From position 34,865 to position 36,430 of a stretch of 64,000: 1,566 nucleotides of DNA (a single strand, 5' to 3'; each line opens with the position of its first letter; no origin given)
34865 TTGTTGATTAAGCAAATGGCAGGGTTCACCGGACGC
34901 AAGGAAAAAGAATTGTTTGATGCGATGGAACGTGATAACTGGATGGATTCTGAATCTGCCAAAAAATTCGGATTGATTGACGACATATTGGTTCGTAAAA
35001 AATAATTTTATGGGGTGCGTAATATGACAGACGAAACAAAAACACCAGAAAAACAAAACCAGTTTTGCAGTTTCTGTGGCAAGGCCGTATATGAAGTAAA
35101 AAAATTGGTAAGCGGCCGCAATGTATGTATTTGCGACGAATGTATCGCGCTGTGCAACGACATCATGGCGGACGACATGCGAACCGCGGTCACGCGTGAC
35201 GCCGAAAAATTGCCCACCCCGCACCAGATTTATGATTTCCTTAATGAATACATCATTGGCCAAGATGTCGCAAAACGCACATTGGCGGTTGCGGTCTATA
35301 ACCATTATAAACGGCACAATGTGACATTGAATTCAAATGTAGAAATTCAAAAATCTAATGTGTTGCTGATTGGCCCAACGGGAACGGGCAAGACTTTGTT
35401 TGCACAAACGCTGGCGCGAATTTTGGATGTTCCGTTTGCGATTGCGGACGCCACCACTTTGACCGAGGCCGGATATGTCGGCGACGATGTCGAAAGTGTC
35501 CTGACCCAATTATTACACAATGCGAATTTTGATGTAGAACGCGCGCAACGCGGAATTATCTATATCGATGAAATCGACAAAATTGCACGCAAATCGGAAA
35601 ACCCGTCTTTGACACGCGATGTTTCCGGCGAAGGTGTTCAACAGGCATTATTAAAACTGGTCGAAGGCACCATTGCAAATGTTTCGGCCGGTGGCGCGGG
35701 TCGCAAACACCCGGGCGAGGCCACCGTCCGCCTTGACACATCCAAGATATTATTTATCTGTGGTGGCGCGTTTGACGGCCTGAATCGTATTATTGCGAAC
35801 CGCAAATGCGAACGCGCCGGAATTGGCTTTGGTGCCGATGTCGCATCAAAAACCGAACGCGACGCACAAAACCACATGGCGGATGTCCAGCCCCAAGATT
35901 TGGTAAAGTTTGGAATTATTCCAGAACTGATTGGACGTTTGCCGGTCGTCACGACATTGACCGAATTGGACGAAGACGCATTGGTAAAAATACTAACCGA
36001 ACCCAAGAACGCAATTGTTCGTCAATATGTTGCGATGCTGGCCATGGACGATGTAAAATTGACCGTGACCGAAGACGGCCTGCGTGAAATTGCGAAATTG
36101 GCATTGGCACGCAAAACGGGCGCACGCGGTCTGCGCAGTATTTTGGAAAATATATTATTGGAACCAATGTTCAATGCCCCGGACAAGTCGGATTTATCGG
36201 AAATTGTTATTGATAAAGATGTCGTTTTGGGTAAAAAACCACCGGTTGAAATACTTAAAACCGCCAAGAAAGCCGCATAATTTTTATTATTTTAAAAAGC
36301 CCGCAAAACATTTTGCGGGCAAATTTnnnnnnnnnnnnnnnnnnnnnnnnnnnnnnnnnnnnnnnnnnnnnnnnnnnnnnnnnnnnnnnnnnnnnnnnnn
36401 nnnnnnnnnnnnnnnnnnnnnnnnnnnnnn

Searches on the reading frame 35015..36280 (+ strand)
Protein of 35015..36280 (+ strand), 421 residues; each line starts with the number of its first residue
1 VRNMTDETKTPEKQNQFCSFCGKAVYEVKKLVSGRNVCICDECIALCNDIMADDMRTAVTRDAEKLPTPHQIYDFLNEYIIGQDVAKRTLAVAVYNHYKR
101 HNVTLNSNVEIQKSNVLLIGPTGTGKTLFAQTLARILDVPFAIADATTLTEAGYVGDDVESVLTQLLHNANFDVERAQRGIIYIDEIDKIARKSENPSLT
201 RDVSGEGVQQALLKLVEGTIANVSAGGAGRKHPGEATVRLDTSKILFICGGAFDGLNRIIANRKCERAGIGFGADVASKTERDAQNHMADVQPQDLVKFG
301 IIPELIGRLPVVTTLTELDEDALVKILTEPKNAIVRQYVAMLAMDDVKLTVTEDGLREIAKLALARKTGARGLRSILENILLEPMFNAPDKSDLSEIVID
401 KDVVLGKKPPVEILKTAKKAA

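Call 12: search_protein_families(library=pfam, proteins=[window:35015-36280:+], max_evalue=0.01)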
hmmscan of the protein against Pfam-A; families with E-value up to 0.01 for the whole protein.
window:35015-36280:+ (421 aa): 14 families
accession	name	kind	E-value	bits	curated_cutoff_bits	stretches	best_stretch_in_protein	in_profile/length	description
PF07724.20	AAA_2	-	1.3e-30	107.1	27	1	113-311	3-165/166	AAA domain (Cdc48 subfamily)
PF00004.35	AAA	-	2.7e-15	57.4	21.2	1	116-222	1-98/131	ATPase family associated with various cellular activities (AAA)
PF06689.19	zf-C4_ClpX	-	1.4e-14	54.1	27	1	17-52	2-38/39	ClpX C4-type zinc finger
PF10431.15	ClpB_D2-small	-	6e-09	36.3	21.9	1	318-391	1-70/81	C-terminal, D2-small domain, of ClpB protein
PF00493.29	MCM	-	2.6e-06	27.2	23.3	1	70-194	16-137/224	MCM P-loop domain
PF05496.18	RuvB_N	-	4.5e-06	26.9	27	1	76-195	6-101/159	Holliday junction DNA helicase RuvB P-loop domain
PF07728.20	AAA_5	-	4.6e-06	27.1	22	1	115-192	1-80/139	AAA domain (dynein-related subfamily)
PF01078.27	Mg_chelatase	-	1.8e-05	24.7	20.3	1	114-137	23-46/207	Magnesium chelatase, subunit ChlI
PF00158.32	Sigma54_activat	-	4.9e-05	23.5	20.2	1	105-191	14-106/168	Sigma-54 interaction domain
PF13401.12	AAA_22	-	5.8e-05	23.9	27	1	113-190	5-96/130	AAA domain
PF14532.12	Sigma54_activ_2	-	7.7e-05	23.4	25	1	109-193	17-84/138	Sigma-54 interaction domain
PF12775.13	AAA_7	-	0.00011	22.3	25.8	1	104-188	25-110/181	P-loop containing dynein motor region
PF13191.12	AAA_16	-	0.0045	17.9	32.6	0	113-138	24-49/167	AAA ATPase domain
PF01695.23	IstB_IS21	-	0.0063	16.5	24.1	0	112-134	91-113/238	IstB-like ATP binding protein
